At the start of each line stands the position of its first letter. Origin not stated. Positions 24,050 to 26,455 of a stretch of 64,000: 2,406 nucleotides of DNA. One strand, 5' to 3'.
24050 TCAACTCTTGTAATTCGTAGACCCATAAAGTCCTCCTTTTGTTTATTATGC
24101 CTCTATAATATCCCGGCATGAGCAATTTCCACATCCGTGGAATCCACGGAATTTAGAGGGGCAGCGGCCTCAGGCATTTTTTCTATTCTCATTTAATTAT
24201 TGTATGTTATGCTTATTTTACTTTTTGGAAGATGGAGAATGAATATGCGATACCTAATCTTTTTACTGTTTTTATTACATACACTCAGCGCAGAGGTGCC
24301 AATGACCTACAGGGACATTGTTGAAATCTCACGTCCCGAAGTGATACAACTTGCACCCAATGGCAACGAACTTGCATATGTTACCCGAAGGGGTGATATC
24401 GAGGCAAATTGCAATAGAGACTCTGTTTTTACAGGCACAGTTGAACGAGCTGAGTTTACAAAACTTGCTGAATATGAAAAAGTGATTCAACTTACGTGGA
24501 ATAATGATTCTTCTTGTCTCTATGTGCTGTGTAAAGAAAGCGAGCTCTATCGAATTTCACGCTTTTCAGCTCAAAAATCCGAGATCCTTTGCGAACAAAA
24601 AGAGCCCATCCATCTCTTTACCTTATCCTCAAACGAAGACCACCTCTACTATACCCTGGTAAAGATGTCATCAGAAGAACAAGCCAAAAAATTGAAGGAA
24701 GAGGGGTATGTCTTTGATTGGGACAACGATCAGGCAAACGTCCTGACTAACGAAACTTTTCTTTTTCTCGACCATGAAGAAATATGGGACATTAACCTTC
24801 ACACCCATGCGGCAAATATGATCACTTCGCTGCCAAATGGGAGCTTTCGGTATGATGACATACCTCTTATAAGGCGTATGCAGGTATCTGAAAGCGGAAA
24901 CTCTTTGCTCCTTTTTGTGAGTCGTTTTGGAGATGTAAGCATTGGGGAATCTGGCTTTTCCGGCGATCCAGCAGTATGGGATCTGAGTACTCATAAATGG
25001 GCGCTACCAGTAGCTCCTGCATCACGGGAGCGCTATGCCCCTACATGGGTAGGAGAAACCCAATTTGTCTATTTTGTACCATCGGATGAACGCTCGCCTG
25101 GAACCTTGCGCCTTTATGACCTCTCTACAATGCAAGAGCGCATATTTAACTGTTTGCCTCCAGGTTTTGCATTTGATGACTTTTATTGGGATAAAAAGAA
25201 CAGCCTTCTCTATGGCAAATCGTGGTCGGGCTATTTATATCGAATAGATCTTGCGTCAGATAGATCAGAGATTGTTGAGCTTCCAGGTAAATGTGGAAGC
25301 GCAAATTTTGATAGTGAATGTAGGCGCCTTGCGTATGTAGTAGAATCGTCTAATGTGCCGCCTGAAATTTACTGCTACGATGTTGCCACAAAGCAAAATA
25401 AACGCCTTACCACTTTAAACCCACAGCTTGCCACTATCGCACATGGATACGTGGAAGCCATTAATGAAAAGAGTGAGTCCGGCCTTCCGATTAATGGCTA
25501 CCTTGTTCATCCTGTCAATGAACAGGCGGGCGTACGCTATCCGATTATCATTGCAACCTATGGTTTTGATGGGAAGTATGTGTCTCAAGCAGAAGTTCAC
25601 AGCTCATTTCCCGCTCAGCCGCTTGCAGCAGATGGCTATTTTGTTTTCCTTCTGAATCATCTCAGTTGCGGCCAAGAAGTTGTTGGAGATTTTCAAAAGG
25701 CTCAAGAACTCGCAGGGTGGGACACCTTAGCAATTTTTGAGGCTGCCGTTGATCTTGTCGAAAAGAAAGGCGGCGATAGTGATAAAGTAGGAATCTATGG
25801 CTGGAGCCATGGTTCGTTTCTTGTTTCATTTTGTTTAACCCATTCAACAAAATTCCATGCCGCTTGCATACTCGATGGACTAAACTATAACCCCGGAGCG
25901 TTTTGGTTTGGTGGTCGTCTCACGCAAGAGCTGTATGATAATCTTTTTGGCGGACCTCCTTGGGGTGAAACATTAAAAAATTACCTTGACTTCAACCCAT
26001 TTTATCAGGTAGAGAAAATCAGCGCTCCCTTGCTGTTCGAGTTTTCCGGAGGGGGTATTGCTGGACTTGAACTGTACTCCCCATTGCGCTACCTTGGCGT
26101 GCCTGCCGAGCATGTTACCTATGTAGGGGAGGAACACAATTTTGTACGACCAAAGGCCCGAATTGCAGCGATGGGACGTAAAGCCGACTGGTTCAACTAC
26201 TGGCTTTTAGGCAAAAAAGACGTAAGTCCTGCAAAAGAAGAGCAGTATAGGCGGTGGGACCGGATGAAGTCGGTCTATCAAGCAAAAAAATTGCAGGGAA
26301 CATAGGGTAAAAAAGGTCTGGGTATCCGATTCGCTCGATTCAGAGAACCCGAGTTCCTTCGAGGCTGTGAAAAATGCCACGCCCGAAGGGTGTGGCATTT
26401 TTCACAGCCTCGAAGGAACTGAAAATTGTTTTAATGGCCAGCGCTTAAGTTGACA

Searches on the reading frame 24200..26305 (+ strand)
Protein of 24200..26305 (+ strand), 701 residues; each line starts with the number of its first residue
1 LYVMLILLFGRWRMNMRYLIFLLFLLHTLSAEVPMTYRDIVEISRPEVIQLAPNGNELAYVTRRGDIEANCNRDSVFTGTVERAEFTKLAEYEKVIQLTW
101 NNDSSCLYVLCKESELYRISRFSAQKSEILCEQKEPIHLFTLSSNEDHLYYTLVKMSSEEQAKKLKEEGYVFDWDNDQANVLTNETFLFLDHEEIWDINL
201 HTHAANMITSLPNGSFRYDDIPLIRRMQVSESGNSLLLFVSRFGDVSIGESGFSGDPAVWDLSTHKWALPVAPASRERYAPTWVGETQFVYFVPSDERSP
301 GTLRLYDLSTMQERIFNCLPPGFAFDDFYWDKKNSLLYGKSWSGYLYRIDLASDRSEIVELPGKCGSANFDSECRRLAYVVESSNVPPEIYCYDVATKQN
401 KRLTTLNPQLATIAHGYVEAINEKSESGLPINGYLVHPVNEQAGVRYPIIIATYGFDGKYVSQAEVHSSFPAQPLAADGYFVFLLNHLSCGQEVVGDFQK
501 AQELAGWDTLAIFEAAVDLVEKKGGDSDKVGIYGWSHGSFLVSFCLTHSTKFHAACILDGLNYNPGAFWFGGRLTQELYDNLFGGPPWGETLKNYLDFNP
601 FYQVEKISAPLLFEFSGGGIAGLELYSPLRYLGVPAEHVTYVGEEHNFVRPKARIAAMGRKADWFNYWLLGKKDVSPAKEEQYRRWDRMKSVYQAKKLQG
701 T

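Call 64: search_protein_families(library=ncbifam, proteins=[window:24200-26305:+], max_evalue=0.00001)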
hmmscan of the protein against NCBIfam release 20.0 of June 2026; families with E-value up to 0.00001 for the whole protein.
window:24200-26305:+ (701 aa): 2 families
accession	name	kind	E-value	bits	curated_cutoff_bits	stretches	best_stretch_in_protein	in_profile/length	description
NF033523.0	lasso_peptidase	equivalog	1.3e-46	159.6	400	1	376-669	335-637/638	Atxe2 family lasso peptide isopeptidase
NF053518.1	DipepPtdsDpp5Prph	equivalog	2.4e-18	66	900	2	326-669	301-654/655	dipeptidyl-peptidase Dpp5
